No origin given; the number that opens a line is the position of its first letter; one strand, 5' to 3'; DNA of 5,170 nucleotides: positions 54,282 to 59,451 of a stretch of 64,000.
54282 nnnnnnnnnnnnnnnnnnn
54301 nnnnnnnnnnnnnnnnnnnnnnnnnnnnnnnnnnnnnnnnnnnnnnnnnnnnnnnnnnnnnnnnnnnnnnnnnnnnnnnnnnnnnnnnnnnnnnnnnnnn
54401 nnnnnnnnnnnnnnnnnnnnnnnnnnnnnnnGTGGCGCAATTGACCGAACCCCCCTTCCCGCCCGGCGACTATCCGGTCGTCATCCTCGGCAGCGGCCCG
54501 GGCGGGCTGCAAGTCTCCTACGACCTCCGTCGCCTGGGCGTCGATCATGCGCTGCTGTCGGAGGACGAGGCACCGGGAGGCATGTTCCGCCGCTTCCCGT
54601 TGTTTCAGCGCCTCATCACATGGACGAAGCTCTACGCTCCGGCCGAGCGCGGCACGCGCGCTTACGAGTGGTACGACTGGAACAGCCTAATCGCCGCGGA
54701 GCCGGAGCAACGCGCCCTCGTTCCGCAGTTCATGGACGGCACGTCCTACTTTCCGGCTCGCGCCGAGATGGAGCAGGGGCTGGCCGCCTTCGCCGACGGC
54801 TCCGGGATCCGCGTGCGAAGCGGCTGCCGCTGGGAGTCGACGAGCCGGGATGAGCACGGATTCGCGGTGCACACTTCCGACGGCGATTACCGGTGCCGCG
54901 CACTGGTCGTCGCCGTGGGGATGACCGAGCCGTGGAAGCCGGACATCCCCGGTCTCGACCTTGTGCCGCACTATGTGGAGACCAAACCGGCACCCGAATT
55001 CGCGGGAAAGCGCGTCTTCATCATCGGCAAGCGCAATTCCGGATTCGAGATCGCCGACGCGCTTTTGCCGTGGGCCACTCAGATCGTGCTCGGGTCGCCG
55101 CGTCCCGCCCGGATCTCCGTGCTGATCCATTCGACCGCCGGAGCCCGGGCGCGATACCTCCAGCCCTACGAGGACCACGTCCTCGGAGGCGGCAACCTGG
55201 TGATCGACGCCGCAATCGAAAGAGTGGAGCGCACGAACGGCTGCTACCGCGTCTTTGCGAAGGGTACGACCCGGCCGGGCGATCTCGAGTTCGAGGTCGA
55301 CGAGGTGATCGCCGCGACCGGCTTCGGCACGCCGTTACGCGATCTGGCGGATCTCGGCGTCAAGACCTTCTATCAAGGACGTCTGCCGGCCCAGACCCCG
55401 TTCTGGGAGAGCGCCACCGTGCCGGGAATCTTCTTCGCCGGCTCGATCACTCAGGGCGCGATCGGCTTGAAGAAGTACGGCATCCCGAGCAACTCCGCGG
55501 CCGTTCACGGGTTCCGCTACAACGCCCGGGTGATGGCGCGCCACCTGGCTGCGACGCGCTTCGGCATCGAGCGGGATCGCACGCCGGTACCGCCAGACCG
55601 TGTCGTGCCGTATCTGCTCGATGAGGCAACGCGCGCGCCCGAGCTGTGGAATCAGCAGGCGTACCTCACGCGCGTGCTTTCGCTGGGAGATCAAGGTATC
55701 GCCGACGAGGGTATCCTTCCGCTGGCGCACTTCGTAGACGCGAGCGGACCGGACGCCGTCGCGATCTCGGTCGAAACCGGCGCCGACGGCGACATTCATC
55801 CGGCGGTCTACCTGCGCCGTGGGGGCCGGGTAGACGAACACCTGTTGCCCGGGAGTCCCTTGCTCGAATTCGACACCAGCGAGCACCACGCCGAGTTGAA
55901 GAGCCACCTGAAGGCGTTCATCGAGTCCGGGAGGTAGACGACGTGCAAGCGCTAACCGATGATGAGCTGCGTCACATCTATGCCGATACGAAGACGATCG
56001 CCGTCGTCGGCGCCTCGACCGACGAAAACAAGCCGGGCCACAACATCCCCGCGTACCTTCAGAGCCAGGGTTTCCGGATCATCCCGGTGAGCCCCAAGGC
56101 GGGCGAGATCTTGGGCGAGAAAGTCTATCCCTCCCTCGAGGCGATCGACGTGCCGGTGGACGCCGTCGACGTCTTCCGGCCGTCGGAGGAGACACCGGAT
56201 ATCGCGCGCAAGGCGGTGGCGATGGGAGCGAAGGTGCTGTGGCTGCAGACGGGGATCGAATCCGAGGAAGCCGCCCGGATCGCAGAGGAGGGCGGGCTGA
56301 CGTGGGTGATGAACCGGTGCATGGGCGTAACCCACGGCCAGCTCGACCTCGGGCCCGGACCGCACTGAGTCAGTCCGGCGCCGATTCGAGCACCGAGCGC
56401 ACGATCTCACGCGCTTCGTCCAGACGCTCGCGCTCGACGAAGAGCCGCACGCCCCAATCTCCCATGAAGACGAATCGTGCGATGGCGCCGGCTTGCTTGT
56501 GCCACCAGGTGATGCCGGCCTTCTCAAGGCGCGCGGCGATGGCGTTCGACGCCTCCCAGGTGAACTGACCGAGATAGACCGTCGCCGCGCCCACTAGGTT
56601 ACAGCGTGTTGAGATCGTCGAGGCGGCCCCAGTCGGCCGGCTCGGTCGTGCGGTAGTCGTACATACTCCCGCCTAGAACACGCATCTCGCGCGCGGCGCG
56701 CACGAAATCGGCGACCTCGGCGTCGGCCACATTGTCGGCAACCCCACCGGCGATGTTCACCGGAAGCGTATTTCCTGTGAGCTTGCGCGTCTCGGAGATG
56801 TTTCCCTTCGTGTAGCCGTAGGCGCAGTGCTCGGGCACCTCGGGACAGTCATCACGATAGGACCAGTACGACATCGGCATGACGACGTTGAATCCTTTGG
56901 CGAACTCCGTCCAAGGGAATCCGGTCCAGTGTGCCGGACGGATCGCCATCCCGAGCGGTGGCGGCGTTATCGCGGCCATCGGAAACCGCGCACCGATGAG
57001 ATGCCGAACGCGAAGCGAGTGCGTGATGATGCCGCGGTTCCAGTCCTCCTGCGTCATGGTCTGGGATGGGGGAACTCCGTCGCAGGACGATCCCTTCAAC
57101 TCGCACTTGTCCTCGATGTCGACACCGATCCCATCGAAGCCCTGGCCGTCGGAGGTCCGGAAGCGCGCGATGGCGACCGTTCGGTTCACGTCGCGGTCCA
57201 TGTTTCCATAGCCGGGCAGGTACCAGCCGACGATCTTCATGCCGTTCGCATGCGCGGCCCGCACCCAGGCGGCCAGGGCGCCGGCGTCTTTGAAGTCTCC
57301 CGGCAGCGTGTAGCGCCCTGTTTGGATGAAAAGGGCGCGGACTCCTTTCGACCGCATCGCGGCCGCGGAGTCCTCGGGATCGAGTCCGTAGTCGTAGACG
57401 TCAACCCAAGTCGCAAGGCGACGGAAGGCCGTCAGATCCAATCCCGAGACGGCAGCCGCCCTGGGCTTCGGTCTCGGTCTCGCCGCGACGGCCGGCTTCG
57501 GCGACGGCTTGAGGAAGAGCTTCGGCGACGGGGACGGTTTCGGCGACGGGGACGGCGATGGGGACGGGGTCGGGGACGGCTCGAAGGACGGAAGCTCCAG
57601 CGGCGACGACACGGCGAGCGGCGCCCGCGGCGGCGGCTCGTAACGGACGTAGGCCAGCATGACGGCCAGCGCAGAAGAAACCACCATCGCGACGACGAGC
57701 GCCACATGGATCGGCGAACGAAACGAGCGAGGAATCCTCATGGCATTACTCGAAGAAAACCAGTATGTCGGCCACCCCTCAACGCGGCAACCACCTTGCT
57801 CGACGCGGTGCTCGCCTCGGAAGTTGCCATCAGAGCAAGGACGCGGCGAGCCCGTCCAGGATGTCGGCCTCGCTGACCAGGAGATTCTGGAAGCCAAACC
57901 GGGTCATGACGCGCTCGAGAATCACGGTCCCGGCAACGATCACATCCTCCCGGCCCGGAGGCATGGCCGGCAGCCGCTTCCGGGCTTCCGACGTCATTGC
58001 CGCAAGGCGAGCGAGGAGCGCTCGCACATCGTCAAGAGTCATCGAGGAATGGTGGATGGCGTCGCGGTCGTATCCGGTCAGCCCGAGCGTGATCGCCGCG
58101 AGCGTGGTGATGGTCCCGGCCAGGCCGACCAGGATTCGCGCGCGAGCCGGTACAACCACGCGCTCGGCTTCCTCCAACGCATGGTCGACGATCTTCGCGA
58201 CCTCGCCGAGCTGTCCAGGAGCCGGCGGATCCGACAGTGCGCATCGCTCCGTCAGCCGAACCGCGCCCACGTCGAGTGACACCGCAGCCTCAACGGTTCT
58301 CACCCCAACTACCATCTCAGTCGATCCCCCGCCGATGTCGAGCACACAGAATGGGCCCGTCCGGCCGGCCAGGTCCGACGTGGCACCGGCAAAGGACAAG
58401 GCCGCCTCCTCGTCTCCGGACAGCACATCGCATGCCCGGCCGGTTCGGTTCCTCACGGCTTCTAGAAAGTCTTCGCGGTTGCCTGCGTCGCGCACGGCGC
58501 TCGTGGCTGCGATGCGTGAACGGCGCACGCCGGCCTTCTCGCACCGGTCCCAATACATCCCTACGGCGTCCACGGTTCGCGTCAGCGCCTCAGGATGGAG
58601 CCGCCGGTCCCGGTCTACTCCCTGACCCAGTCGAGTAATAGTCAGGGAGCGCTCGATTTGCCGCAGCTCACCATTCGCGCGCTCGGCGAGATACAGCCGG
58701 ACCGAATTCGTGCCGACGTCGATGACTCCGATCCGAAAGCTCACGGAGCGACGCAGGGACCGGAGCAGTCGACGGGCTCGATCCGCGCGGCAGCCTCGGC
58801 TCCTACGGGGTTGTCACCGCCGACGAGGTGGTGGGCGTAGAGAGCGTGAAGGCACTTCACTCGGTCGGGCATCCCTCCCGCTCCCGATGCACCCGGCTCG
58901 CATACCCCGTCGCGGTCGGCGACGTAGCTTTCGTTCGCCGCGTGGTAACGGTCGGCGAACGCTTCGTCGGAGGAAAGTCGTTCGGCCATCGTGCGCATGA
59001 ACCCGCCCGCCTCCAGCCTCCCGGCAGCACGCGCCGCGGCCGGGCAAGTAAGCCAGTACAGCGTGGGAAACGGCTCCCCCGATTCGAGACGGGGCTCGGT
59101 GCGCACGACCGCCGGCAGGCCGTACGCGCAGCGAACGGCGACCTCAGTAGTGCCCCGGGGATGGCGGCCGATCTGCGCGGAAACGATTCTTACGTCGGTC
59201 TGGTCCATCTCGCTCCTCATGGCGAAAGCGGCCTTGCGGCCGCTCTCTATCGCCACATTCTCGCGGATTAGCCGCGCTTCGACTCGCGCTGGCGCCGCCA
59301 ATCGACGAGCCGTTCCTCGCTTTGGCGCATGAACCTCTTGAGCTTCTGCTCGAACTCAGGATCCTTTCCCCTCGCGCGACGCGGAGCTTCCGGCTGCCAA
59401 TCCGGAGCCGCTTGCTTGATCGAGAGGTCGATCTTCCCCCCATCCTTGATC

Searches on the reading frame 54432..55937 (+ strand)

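Call 31: search_protein_families(library=ncbifam, max_evalue=0.00001, proteins=[window:54432-55937:+])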
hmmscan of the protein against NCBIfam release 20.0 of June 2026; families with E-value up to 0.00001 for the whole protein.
window:54432-55937:+ (501 aa): 5 families
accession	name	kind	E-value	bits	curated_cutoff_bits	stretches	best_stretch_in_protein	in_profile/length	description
NF040505.1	ArsO_flavin_mono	equivalog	5.5e-19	68.8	425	1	16-312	3-294/346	ArsO family NAD(P)H-dependent flavin-containing monooxygenase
TIGR04018.1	Bthiol_YpdA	hypoth_equivalog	1.8e-12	46.7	339.9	0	133-208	92-168/316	YpdA family putative bacillithiol disulfide reductase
TIGR04046.1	MSMEG_0569_nitr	hypoth_equivalog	9e-10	38.1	498.35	0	72-217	30-186/400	MSMEG_0569 family flavin-dependent oxidoreductase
TIGR02053.1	MerA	equivalog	4e-08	32.7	454.45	1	156-342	131-310/465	mercury(II) reductase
NF009410.0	PRK12771.1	subfamily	5.1e-06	25.3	516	0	15-53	140-178/566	NAD(P)-binding protein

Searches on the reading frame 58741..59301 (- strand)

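Call 32: search_protein_families(library=pfam, max_evalue=0.01, proteins=[window:58741-59301:-])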
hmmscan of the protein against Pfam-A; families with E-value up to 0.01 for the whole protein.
window:58741-59301:- (186 aa): 1 family
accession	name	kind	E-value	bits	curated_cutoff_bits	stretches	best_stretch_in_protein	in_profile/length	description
PF04417.17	DUF501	-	7.4e-37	126.8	23.8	1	54-170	1-137/139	Protein of unknown function (DUF501)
